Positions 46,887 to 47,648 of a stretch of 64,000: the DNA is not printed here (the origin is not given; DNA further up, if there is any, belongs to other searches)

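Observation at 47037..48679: Two-gene module of a miniature RelA/SpoT-domain protein and a kinase-like protein, inserted between rpsI and cwlD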

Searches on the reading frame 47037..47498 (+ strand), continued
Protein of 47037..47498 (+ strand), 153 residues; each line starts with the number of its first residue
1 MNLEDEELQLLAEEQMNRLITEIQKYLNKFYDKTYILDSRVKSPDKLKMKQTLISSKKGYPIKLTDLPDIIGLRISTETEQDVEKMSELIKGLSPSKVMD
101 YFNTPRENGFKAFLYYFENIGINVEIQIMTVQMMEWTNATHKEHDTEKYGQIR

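Call 55: list_cluster_members(proteins=[window:47037-47495:+, window:47609-48676:+, P0132, P0021, P0035, P0074])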
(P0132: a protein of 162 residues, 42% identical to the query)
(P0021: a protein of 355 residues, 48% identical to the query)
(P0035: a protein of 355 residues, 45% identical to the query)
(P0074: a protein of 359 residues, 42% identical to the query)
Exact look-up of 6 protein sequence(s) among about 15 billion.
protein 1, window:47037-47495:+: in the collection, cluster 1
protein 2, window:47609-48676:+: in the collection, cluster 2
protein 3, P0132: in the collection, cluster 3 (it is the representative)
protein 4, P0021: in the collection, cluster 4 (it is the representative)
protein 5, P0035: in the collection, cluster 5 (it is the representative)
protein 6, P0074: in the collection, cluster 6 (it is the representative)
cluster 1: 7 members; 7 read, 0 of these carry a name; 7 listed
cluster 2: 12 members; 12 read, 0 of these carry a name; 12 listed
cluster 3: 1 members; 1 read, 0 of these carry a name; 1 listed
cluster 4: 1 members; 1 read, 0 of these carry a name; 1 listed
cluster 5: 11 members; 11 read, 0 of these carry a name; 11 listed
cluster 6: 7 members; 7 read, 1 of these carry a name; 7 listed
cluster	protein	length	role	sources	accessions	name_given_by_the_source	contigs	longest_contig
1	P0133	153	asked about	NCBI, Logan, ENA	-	-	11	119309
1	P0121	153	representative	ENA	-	-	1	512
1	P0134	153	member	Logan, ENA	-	-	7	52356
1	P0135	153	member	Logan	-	-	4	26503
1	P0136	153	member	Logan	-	-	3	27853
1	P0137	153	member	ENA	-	-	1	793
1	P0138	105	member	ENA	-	-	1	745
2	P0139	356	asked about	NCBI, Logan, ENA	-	-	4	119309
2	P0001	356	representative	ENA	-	-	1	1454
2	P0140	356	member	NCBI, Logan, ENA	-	-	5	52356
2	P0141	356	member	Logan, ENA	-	-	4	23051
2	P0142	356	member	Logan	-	-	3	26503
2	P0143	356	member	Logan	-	-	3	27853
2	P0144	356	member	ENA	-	-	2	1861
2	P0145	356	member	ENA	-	-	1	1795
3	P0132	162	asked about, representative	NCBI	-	-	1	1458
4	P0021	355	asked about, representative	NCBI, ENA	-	-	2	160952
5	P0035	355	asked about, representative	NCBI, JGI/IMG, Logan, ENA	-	-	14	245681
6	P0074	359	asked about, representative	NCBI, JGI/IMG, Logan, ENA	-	-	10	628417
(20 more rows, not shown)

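Call 70: search_protein_representatives(alignment_id=A1)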
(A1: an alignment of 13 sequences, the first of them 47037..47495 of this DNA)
Query: 13 sequences, 154 profile positions. Proteins with E-value up to 0.001 (for the whole library): 2242; up to 1e-10: 76; up to 1e-30: 19. The best 150 are listed.
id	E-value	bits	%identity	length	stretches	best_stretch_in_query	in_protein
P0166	3.2e-54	199.3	-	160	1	1-152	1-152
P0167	7.9e-49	181.7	-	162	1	1-152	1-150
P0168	1.3e-45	171.3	-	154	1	1-148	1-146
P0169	7.0e-44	165.7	-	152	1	4-152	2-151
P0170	4.4e-42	159.8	-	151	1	4-152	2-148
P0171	6.0e-42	159.4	-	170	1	6-151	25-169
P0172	6.4e-42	159.3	-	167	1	4-152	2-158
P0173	5.8e-41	156.2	-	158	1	1-153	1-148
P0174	1.3e-40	155.0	-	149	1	1-152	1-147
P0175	5.9e-40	152.9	-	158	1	4-153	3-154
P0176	7.2e-38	146.1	-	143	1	4-152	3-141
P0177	7.0e-37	142.9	-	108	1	4-109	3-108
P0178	1.1e-35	139.0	-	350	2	21-152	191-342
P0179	3.6e-35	137.3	-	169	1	8-151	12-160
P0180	6.2e-35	136.6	-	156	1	4-151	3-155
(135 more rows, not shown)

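Call 84: search_protein_families(library=pfam, proteins=[L030:2511-2981:+, L003:5158-5859:+, L003:7609-8478:+, L001:6658-6912:+, L001:5450-5830:+, L001:4997-5284:+, L006:1352-1975:+, L021:10473-11108:+, L028:9374-9907:+], max_evalue=0.1)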
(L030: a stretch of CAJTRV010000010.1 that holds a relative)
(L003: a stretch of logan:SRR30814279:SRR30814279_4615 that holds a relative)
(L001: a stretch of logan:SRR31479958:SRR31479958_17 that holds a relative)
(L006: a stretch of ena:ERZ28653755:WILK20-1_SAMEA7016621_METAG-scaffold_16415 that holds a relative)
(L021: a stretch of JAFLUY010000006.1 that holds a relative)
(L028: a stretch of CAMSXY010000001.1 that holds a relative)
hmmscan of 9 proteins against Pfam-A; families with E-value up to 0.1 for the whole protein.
L030:2511-2981:+ (157 aa): 0 families

L003:5158-5859:+ (234 aa): 0 families

L003:7609-8478:+ (290 aa): 1 family
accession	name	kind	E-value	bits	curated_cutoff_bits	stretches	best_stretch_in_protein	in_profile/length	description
PF03692.20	CxxCxxCC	-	0.00032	21.8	23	1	121-215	2-72/85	Putative zinc- or iron-chelating domain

L001:6658-6912:+ (85 aa): 0 families

L001:5450-5830:+ (127 aa): 0 families

L001:4997-5284:+ (96 aa): 2 families
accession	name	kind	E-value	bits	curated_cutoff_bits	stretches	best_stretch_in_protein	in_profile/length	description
PF06501.16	Herpes_U55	-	0.054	12.7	21.1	1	43-80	229-266/432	Human herpesvirus U55 protein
PF03525.20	Meiotic_rec114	-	0.1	13.3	23.8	0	22-78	18-71/133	Meiotic recombination protein Rec7 N-terminal domain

L006:1352-1975:+ (208 aa): 3 families
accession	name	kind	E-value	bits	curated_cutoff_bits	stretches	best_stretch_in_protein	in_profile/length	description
PF13238.12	AAA_18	-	0.0051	17.7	29.4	1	35-101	1-60/128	AAA domain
PF16906.11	Ribosomal_L26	-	0.058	14.3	28.8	0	45-102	24-44/82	Ribosomal proteins L26 eukaryotic, L24P archaeal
PF02283.22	CobU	-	0.077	13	27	0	35-69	1-32/168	Cobinamide kinase / cobinamide phosphate guanyltransferase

L021:10473-11108:+ (212 aa): 2 families
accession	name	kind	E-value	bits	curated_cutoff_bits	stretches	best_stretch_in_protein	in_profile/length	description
PF21850.2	DUF6909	-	0.018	13.8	27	1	17-100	246-332/535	Family of unknown function (DUF6909)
PF01740.26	STAS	-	0.074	13.3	22.6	0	170-197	8-34/106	STAS domain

L028:9374-9907:+ (178 aa): 11 families
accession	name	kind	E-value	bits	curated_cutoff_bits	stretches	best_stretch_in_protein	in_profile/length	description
PF01381.28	HTH_3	-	8.1e-16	58.2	23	1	17-69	4-55/55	Helix-turn-helix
PF12844.13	HTH_19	-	1.9e-12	47.3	30.2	1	17-74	7-63/64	Helix-turn-helix domain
PF13443.12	HTH_26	-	7.7e-09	36.1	22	1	19-67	7-55/63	Cro/C1-type HTH DNA-binding domain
PF13744.12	HTH_37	-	1.2e-07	31.8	27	1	2-68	11-77/80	Helix-turn-helix domain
PF13560.12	HTH_31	-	2.7e-07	31.2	27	1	18-68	10-60/64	Helix-turn-helix domain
PF13413.12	HTH_25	-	4.7e-06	26.8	24.6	1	14-65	2-58/62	Helix-turn-helix domain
PF13936.12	HTH_38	-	0.0035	17.5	27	1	20-39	18-37/44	Helix-turn-helix domain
PF24655.1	DUF7645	-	0.017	15.6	27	1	47-71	23-47/62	Domain of unknown function (DUF7645)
PF13384.12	HTH_23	-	0.029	14.6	24.6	0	15-41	11-36/50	Homeodomain-like domain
PF20432.4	Xre-like-HTH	-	0.033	14.9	25.8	0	22-41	23-42/63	Antitoxin Xre-like helix-turn-helix domain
PF12964.13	DUF3853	-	0.073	13.7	22.1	0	23-69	47-94/97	Protein of unknown function (DUF3853)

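Call 87: search_protein_families(library=phrogs, proteins=[window:47037-47495:+], max_evalue=0.01)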
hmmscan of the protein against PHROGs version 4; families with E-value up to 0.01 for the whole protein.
window:47037-47495:+ (153 aa): 2 families
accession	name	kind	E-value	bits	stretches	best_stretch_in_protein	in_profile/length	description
phrog_9640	-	unknown function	2.7e-06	27.9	1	34-91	40-97/365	-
phrog_4773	-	unknown function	5.4e-06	26.7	1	46-140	75-182/353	-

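Call 88: search_dna_similar(query=window:47037-47495:+, collection=plasmids, mode=protein, max_evalue=0.001, max_rows=10)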
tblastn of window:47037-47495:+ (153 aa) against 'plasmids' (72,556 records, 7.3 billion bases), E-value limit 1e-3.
Records with a match: 12; places in all: 12; records where one place covers at least 80% of the query: 0.
Best place of each record, by identity: <60% 12.
By first word of the organism name: Rhodococcus 10; Candidatus 2.
By predicted mobility (MOB-suite, as given by PLSDB): non-mobilizable 8; mobilizable 4.
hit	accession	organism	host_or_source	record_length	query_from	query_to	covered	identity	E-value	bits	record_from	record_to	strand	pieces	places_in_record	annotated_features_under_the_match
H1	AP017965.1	Candidatus Megaera polyxenophila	-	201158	37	151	75%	29.2%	8e-4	45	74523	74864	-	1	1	guanosine polyphosphate pyrophosphohydrolase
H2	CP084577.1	Candidatus Megaira endosymbiont of Mesostigma viride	Mesostigma viride,algae ...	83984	37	151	75%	29.2%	9e-4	45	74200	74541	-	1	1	bifunctional (p)ppGpp synthetase/guanosine-3',5'-bis(diphosphate) ...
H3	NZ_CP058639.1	Rhodococcus sp. ZPP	cell culture,soil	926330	37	142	69%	30.5%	2e-5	50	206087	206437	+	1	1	GTP pyrophosphokinase family protein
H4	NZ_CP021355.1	Rhodococcus oxybenzonivorans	river sediment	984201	37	142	69%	30.5%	2e-5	50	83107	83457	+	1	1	GTP pyrophosphokinase family protein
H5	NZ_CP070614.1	Rhodococcus pseudokoreensis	cell culture,rhizosphere of apple ...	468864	37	142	69%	30.5%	2e-5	50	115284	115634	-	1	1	GTP pyrophosphokinase family protein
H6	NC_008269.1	Rhodococcus jostii RHA1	-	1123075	37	142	69%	30.5%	5e-5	49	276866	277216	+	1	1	record has no annotation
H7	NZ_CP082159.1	Rhodococcus opacus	bacterial isolate,soil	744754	37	142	69%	29.9%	3e-6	52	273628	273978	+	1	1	none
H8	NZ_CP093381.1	Rhodococcus opacus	cell culture,forest soil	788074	37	142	69%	29.9%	3e-6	52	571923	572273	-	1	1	GTP pyrophosphokinase family protein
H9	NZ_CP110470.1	Rhodococcus opacus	cell culture,Soil contaminated by oil ...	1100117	37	142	69%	29.9%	2e-5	50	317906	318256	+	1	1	record has no annotation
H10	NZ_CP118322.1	Rhodococcus sp. DK176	pure culture,crude oil-contaminated soil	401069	37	142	69%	29.1%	5e-6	52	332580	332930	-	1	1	GTP pyrophosphokinase family protein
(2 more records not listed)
